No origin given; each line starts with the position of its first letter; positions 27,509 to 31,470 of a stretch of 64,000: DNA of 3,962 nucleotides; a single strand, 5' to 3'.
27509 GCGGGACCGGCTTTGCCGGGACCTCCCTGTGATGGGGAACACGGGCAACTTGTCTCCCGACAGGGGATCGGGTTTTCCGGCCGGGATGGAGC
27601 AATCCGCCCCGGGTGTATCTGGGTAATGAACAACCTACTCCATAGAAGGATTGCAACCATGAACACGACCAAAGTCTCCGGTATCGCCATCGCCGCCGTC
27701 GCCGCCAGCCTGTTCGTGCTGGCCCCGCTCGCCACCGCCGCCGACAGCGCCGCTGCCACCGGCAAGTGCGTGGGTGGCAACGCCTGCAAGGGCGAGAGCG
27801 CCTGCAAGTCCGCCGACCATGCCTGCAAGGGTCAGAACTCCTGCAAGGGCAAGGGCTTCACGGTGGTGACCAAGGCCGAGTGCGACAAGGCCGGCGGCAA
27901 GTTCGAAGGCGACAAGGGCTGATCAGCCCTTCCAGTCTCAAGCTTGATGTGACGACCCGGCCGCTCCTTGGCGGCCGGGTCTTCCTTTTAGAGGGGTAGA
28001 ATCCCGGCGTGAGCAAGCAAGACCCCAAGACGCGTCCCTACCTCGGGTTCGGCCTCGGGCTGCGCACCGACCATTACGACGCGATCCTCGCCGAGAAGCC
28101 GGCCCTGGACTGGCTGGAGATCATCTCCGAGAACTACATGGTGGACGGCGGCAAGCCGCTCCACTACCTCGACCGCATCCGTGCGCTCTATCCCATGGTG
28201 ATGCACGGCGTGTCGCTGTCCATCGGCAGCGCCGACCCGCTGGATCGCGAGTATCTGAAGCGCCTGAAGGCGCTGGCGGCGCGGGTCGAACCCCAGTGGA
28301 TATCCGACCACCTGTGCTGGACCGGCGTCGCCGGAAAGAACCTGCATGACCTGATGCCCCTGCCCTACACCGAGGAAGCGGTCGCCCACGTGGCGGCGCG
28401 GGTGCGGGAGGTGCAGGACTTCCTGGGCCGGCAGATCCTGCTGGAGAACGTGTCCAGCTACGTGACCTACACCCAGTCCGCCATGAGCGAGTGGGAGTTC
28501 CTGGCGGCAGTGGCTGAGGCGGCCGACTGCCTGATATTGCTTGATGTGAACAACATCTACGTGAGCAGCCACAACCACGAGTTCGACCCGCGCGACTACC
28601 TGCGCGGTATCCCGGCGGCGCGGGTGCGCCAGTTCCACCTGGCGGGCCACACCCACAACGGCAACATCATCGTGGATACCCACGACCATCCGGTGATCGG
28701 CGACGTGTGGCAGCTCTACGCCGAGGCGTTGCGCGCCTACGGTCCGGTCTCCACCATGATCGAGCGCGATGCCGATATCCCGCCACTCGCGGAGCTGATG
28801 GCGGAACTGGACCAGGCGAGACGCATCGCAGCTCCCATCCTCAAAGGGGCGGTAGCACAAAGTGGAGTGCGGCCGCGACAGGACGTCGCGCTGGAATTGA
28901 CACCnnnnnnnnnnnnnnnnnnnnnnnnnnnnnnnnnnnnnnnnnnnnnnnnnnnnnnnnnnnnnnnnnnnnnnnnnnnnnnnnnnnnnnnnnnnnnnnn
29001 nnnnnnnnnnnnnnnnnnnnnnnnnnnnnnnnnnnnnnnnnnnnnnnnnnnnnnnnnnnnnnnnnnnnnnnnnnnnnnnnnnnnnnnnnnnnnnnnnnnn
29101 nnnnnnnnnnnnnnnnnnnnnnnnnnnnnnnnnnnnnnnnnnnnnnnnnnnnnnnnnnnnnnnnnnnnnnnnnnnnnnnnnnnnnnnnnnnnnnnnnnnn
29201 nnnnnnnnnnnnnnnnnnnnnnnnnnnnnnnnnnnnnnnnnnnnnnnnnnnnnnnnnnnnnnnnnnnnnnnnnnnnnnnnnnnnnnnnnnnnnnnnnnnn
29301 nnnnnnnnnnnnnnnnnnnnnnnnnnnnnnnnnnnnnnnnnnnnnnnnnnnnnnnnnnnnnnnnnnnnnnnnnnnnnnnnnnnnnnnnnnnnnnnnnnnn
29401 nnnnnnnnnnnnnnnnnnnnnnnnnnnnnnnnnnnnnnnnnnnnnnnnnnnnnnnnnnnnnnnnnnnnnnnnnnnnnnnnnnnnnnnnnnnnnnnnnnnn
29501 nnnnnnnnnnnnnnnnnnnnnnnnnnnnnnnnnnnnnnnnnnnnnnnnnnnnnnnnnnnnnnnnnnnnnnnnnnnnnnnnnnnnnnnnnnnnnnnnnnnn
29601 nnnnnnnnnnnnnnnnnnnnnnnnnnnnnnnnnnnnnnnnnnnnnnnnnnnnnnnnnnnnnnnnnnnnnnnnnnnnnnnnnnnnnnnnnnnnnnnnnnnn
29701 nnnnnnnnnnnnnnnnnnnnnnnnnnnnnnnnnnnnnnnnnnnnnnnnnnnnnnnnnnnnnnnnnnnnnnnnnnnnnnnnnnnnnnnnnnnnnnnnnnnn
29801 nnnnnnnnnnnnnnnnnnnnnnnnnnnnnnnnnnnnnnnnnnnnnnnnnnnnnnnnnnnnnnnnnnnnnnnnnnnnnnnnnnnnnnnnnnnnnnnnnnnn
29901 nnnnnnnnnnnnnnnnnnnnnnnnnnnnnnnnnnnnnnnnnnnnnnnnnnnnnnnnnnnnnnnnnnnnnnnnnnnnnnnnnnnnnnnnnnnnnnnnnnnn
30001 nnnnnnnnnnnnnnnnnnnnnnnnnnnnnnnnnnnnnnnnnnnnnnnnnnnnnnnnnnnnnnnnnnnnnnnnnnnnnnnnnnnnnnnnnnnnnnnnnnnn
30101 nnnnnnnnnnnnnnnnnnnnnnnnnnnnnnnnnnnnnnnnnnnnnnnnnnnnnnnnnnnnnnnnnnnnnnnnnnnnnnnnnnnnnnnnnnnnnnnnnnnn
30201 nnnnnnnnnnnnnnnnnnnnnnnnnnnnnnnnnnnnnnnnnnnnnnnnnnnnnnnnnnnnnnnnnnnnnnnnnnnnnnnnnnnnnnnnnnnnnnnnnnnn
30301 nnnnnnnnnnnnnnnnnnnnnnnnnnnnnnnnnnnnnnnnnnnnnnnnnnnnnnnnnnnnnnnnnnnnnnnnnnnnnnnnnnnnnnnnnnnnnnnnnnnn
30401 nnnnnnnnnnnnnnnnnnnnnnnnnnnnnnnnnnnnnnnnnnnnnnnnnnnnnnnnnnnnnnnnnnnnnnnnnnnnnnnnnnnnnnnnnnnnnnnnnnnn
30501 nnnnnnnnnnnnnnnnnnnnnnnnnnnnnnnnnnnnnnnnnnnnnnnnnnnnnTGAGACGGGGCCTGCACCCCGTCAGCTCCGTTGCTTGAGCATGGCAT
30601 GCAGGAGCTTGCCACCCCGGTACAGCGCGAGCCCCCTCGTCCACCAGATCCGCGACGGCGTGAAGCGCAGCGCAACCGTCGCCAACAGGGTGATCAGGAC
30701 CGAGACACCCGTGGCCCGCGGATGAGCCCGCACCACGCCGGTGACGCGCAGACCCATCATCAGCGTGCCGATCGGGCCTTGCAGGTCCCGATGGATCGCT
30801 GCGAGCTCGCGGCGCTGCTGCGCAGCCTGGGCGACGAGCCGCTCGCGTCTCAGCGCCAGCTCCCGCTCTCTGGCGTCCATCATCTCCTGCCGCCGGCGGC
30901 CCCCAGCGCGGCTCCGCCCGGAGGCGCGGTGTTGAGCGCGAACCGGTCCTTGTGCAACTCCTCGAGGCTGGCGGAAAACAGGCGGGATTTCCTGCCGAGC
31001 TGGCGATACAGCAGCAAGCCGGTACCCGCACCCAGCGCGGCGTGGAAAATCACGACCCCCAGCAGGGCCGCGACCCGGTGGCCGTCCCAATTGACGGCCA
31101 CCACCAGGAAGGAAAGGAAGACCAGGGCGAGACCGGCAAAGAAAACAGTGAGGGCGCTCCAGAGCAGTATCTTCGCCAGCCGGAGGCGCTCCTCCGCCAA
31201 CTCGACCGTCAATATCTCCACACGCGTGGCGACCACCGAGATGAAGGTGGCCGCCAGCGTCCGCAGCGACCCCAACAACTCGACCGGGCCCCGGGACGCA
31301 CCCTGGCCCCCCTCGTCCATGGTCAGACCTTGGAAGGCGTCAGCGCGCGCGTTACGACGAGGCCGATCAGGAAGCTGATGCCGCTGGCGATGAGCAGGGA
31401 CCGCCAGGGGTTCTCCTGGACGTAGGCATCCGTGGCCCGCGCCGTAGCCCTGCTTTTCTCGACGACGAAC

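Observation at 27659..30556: Bufferin-type MNIO RiPP cluster with a 6-Cys precursor and a non-canonical fourth gene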

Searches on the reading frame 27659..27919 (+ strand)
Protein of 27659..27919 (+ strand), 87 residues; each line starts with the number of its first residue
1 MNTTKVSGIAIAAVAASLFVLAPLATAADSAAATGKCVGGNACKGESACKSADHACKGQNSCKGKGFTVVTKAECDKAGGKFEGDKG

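Call 3: search_protein_families(library=ncbifam, proteins=[window:27659-27919:+], max_evalue=0.01)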
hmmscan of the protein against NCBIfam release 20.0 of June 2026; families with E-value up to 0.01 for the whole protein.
window:27659-27919:+ (87 aa): 1 family
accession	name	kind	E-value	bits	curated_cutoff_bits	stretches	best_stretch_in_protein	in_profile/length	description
NF050166.1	Cu_RiPP_BufA2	equivalog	7e-24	83.8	60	1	9-82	2-78/79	BufA2 family periplasmic bufferin-type metallophore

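Call 4: search_protein_families(library=pfam, proteins=[window:27659-27919:+], max_evalue=0.01)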
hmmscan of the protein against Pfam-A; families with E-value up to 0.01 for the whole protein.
window:27659-27919:+ (87 aa): 1 family
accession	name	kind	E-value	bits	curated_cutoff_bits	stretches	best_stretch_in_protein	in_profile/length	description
PF24646.2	DUF7640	-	0.00025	21.7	28.1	1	32-67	47-83/121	Domain of unknown function (DUF7640)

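Call 41: search_dna_similar(query=window:27659-27919:+, collection=plasmids, mode=protein, max_rows=40, max_evalue=0.001)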
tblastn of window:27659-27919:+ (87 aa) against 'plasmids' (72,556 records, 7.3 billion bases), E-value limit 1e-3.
Records with a match: 25; places in all: 25; records where one place covers at least 80% of the query: 0.
Best place of each record, by identity: 60-80% 3; <60% 22.
By first word of the organism name: Pseudomonas 7; Paraburkholderia 5; Asticcacaulis 3; Novosphingobium 2; Sphingobium 2; Sphingomonas 2; Bradyrhizobium 1; Legionella 1; Thiothrix 1; Cupriavidus 1.
By predicted mobility (MOB-suite, as given by PLSDB): non-mobilizable 19; conjugative 5; mobilizable 1.
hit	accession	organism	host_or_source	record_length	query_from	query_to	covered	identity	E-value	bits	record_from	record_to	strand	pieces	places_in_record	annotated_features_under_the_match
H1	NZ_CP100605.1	Bradyrhizobium sp. Ash2021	-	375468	35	83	56%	65.3%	4e-12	67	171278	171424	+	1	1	hypothetical protein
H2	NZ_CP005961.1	Pseudomonas mandelii JR-1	natural mineral water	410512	34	82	56%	61.2%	6e-9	57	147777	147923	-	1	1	membrane protein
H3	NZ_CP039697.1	Novosphingobium sp. EMRT-2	cell,freshwater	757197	37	86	57%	58.0%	6e-9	57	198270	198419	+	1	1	hypothetical protein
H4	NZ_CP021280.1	Legionella pneumophila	protozoa,bulk water sample from a shower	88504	37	83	54%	61.7%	2e-8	56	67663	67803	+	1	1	hypothetical protein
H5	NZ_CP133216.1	Thiothrix subterranea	hydrogen sulfide spring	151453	37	84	55%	58.3%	8e-8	54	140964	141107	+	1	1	hypothetical protein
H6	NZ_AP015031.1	Pseudomonas putida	-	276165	36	81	53%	58.7%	2e-8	56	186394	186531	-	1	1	membrane protein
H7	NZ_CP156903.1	Pseudomonas kurunegalensis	Homo sapiens,stool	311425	36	81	53%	58.7%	2e-8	56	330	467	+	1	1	membrane protein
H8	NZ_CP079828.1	Pseudomonas sp. HD6515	sewage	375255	36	81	53%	58.7%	2e-8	56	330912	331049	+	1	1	membrane protein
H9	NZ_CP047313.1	Pseudomonas putida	whole organism,soil sample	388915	36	81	53%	58.7%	2e-8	56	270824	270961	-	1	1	membrane protein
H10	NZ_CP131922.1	Pseudomonas kurunegalensis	Homo sapiens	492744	36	81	53%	58.7%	2e-8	56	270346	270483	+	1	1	membrane protein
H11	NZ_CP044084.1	Pseudomonas luteola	Homo sapiens,clinical isolate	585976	36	81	53%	58.7%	2e-8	56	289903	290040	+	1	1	membrane protein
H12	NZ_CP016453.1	Sphingobium sp. RAC03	Microbial isolate,Algal phycosphere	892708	34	87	62%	50.0%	9e-6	49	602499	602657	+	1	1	hypothetical protein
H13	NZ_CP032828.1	Sphingomonas paeninsulae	whole organism,soil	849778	37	86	57%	54.0%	2e-7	53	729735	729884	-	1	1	hypothetical protein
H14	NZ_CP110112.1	Sphingomonas sp. R1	Solanum lycopersicum,Tomato (Solanum ...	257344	37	86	57%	54.0%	4e-7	52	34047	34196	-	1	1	hypothetical protein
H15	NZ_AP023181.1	Paraburkholderia sp. PGU19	Physopelta gutta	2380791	35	86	60%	51.9%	1e-7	54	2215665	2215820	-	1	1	none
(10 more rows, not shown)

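Call 42: get_annotated_region(hit=H1, flank=4000)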
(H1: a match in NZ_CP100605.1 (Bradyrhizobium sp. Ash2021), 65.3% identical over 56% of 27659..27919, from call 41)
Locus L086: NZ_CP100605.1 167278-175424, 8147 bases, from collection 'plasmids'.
description: Bradyrhizobium sp. Ash2021 plasmid p_unamed, complete sequence
organism: Bradyrhizobium sp. Ash2021 (NCBI taxid 2954771)
taxonomy: Bacteria; Pseudomonadota; Alphaproteobacteria; Hyphomicrobiales; Nitrobacteraceae; Bradyrhizobium; Bradyrhizobium sp. Ash2021
host: -; source: -; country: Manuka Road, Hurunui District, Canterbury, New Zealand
typing (MOB-suite, as given by PLSDB): conjugative; relaxase MOBP; mating-pair formation MPF_T
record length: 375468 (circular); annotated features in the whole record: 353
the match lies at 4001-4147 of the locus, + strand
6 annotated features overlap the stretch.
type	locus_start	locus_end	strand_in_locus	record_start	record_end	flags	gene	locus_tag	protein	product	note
CDS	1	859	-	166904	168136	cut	-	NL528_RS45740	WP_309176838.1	IS701 family transposase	-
CDS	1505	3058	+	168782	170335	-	-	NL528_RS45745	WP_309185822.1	MBL fold metallo-hydrolase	-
CDS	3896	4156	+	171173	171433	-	-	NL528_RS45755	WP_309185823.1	hypothetical protein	-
CDS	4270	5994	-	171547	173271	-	-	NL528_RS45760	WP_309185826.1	DUF255 domain-containing protein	-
CDS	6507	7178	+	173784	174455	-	-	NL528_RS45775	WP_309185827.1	LysR substrate-binding domain-containing protein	-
CDS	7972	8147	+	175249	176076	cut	-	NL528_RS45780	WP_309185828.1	cupin domain-containing protein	-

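Call 43: get_annotated_region(hit=H2, flank=4000)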
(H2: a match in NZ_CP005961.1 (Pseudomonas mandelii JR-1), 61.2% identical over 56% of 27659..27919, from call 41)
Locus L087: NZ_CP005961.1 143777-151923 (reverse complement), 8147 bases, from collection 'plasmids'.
description: Pseudomonas mandelii JR-1 plasmid unnamed, complete sequence
organism: Pseudomonas mandelii JR-1 (NCBI taxid 1147786)
taxonomy: Bacteria; Pseudomonadota; Gammaproteobacteria; Pseudomonadales; Pseudomonadaceae; Pseudomonas; Pseudomonas mandelii; Pseudomonas mandelii JR-1
host: -; source: natural mineral water; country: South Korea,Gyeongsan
typing (MOB-suite, as given by PLSDB): non-mobilizable
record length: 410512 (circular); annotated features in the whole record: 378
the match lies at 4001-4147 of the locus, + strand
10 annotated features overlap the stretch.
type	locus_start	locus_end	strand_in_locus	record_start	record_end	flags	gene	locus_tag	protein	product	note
CDS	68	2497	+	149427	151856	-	-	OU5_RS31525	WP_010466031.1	heavy metal translocating P-type ATPase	GO:0006812 - monoatomic cation transport [Evidence IEA]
CDS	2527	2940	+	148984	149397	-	-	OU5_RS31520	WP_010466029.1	MerR family transcriptional regulator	GO:0006355 - regulation of DNA-templated transcription [Evidence IEA]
CDS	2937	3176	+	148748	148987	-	-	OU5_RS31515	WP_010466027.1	DUF2933 domain-containing protein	-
CDS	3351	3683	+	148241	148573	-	-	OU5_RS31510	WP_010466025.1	hypothetical protein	-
CDS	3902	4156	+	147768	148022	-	-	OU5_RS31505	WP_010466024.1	membrane protein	-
CDS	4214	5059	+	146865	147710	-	-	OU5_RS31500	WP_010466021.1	DUF692 domain-containing protein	-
CDS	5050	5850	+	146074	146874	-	-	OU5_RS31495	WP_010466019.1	DNA-binding domain-containing protein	-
CDS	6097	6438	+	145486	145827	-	-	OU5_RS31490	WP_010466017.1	hypothetical protein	-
CDS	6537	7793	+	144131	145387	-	-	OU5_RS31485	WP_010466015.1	TolC family protein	GO:0055085 - transmembrane transport [Evidence IEA]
CDS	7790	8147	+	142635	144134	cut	-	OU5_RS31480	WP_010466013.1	efflux RND transporter periplasmic adaptor subunit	GO:0006810 - transport [Evidence IEA]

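Call 44: get_annotated_region(hit=H5, flank=4000)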
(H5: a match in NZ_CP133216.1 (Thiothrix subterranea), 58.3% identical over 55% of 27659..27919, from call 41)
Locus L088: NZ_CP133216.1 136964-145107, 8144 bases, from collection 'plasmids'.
description: Thiothrix subterranea strain DNT52 plasmid pThsubDNT52_1, complete sequence
organism: Thiothrix subterranea (NCBI taxid 2735563)
taxonomy: Bacteria; Pseudomonadota; Gammaproteobacteria; Thiotrichales; Thiotrichaceae; Thiothrix; Thiothrix subterranea
host: -; source: hydrogen sulfide spring; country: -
typing (MOB-suite, as given by PLSDB): non-mobilizable
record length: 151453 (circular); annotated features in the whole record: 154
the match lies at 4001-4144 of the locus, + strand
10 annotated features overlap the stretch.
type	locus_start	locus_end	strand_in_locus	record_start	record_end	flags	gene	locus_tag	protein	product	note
CDS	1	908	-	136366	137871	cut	-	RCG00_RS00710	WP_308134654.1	FMN-binding glutamate synthase family protein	GO:0006537 - glutamate biosynthetic process [Evidence IEA]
CDS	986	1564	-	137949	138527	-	-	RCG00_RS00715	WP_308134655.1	TetR/AcrR family transcriptional regulator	GO:0006355 - regulation of DNA-templated transcription [Evidence IEA]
CDS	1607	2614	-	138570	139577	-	-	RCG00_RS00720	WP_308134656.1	NAD-dependent epimerase/dehydratase family protein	-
CDS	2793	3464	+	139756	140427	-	-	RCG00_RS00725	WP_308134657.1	Crp/Fnr family transcriptional regulator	GO:0006355 - regulation of DNA-templated transcription [Evidence IEA]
CDS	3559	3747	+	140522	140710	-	-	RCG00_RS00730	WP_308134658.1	DUF2892 domain-containing protein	-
CDS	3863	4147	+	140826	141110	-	-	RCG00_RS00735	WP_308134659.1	hypothetical protein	-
CDS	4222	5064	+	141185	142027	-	-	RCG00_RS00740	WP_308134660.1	DUF692 domain-containing protein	-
CDS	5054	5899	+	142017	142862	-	-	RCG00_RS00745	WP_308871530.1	DNA-binding domain-containing protein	-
CDS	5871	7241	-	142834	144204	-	-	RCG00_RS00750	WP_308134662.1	sigma-54 dependent transcriptional regulator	GO:0006355 - regulation of DNA-templated transcription [Evidence IEA]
CDS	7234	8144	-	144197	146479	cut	-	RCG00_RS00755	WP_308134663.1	ATP-binding protein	-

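Call 68: find_related_loci(query=A3, collection=metagenome_contigs, flank=6000)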
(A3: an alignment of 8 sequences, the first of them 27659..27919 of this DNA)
Query A3 (87 aa) in metagenome_contigs; peptide patterns used: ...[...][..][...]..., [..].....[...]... (x = any residue, [..] = any of these).
600 stretches matched a pattern (row limit reached: there are more); 556 encode a relative of the query (tblastn E <= 1e-3); the best 80 are kept; 80 distinct loci.
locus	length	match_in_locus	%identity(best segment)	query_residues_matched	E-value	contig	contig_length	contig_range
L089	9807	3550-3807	95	1-86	2e-48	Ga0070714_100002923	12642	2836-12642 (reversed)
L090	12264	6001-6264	64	1-86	1e-29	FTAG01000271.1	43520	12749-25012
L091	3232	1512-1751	53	1-80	2e-23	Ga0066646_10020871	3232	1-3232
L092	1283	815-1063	57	1-83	2e-21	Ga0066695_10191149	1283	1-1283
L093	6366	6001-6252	49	1-83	3e-21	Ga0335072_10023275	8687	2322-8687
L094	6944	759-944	63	24-84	1e-20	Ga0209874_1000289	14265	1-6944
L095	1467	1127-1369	61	2-83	1e-20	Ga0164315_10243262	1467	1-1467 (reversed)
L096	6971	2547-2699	69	33-83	1e-20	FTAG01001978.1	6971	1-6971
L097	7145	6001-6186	63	24-84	1e-20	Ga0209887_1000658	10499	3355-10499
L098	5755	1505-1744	53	1-80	9e-20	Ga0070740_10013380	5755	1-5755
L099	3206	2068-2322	59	3-86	1e-19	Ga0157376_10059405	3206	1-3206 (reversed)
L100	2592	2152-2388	49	1-80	2e-19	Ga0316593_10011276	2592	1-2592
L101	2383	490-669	60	24-83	5e-19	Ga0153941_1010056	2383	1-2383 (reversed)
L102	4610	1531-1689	62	31-83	5e-19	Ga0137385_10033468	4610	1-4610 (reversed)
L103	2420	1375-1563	62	20-83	7e-19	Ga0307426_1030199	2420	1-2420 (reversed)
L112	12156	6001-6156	67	31-82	4e-18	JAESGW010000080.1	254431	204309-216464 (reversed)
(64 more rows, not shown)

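Call 72: search_protein_families(library=pfam, proteins=[L112:7990-8781:+, L112:8781-9764:+, L112:3314-5119:+, L112:2752-3222:+], max_evalue=0.001)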
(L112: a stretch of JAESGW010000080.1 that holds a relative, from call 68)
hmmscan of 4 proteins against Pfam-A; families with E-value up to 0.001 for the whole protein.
L112:7990-8781:+ (264 aa): 1 family
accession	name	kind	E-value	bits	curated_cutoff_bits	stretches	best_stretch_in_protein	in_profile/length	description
PF02633.19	Creatininase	-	2.6e-50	171.5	31.3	1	12-241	1-237/238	Creatinine amidohydrolase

L112:8781-9764:+ (328 aa): 0 families

L112:3314-5119:+ (602 aa): 7 families
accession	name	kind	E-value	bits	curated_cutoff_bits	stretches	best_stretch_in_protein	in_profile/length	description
PF03190.21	Thioredox_DsbH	-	6.5e-22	78.7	27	1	26-122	21-124/163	Protein of unknown function, DUF255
PF13899.12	Thioredoxin_7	-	2.7e-11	43.9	27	1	27-108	2-83/83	Thioredoxin-like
PF13098.12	Thioredoxin_2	-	8.7e-10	39.3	27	1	38-129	1-104/104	Thioredoxin-like domain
PF07470.19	Glyco_hydro_88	-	3.4e-05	23.4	26.6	1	329-480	29-163/352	Glycosyl Hydrolase Family 88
PF00085.26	Thioredoxin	-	9.5e-05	22.8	23.5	1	34-130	9-102/103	Thioredoxin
PF07944.18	Beta-AFase-like_GH127_cat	-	0.00027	20.5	24.9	1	334-412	130-202/376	Beta-L-arabinofuranosidase, GH127 catalytic domain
PF06662.19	C5-epim_C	-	0.00053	20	23.3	0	248-274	31-57/188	D-glucuronyl C5-epimerase C-terminus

L112:2752-3222:+ (157 aa): 4 families
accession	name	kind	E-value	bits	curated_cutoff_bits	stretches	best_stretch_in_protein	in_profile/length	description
PF07681.17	DoxX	-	1.2e-21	77.6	23.6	1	26-106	1-83/85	DoxX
PF13564.11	DoxX_2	-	1.3e-06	28.9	26.3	1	30-105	2-80/103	DoxX-like family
PF07291.16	MauE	-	4.2e-06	27.5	27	1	28-101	6-82/128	Methylamine utilisation protein MauE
PF04173.18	DoxD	-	1.2e-05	25.7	22.7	1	71-149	71-147/167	TQO small subunit DoxD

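Call 73: search_protein_families(library=ncbifam, proteins=[L112:7990-8781:+, L112:8781-9764:+, L112:5468-5731:+, L112:5917-6165:+, L112:6224-7174:+], max_evalue=0.001)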
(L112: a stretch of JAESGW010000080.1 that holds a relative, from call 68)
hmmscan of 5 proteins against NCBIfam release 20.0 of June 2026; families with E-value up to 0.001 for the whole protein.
L112:7990-8781:+ (264 aa): 3 families
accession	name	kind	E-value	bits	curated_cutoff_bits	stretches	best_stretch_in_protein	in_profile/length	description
TIGR04448.1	creatininase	equivalog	7.9e-27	94.5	235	2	14-119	2-111/246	creatininase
TIGR03964.1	mycofact_creat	equivalog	4.2e-24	85.4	172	1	15-246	5-221/228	mycofactocin biosynthesis peptidyl-dipeptidase MftE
NF041098.2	diketo_inos_hlase_IolN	equivalog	8.3e-12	44.8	245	1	10-190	8-194/307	3-dehydro-scyllo-inosose hydrolase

L112:8781-9764:+ (328 aa): 0 families

L112:5468-5731:+ (88 aa): 1 family
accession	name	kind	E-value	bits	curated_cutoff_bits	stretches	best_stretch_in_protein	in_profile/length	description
NF050166.1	Cu_RiPP_BufA2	equivalog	2.6e-20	72.4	60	1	9-85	1-78/79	BufA2 family periplasmic bufferin-type metallophore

L112:5917-6165:+ (83 aa): 1 family
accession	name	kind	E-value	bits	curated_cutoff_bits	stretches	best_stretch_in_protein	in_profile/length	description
NF050166.1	Cu_RiPP_BufA2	equivalog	3.8e-24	84.7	60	1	6-80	1-78/79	BufA2 family periplasmic bufferin-type metallophore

L112:6224-7174:+ (317 aa): 5 families
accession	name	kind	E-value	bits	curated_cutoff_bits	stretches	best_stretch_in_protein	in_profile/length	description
NF050167.1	MNIO_BufB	equivalog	3.1e-115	384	310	1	47-302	1-260/262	MNIO family bufferin maturase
NF003818.2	PRK05409.1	equivalog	5.2e-80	268.8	360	1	47-306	2-263/264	HvfB family MNIO-type RiPP peptide maturase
NF050151.1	RiPP_MNIO_ApyH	equivalog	2.4e-28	99.1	400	1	89-285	50-257/283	multinuclear non-heme iron-dependent oxidative enzyme ApyH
TIGR04159.2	methbact_MbnB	equivalog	1.2e-19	70.8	325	1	66-306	23-258/261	methanobactin biosynthesis protein MbnB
NF050165.1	MNIO_ChrH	equivalog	3.1e-11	43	600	1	87-282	50-252/363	MNIO family chryseobactin maturase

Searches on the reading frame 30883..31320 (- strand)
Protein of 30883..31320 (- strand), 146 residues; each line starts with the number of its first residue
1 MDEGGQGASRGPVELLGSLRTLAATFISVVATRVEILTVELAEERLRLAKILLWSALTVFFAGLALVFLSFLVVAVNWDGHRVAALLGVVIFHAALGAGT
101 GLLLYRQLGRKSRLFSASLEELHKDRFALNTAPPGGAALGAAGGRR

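Call 3: search_protein_families(library=ncbifam, proteins=[window:30883-31320:-], max_evalue=0.01)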
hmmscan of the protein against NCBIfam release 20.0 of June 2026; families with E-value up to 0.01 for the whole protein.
window:30883-31320:- (146 aa): 0 families

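Call 4: search_protein_families(library=pfam, proteins=[window:30883-31320:-], max_evalue=0.01)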
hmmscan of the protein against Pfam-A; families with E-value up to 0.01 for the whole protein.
window:30883-31320:- (146 aa): 1 family
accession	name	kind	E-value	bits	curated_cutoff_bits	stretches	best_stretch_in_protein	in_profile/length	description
PF07332.16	Phage_holin_3_6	-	8.1e-16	58.5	28.4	1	18-129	3-115/116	Putative Actinobacterial Holin-X, holin superfamily III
